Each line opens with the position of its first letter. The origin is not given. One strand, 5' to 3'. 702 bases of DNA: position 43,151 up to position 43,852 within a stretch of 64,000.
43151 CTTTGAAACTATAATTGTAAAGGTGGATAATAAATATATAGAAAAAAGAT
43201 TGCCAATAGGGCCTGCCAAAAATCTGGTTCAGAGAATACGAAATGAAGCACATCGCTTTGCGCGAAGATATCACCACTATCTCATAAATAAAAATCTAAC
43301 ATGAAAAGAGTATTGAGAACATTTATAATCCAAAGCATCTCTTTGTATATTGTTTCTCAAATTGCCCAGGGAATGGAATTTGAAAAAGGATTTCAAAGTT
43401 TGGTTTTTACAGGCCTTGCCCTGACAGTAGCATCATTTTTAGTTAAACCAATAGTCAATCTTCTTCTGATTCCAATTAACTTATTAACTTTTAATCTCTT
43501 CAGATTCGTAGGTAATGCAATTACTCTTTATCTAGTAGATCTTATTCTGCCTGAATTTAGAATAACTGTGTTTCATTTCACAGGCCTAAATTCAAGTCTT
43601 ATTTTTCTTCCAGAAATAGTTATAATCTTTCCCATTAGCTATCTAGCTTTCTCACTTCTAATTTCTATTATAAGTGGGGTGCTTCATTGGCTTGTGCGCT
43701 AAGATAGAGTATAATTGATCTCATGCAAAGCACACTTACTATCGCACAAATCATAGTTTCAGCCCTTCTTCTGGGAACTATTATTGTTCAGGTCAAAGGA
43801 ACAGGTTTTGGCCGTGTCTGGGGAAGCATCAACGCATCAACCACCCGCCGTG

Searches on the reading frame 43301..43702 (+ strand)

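Call 57: search_protein_families(library=pfam, proteins=[window:43301-43702:+], max_evalue=0.00001)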
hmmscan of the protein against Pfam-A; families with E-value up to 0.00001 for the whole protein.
window:43301-43702:+ (133 aa): 1 family
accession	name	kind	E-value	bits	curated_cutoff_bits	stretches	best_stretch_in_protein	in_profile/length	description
PF04020.18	Phage_holin_4_2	-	7e-16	59.2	28.8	1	3-91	2-89/105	Mycobacterial 4 TMS phage holin, superfamily IV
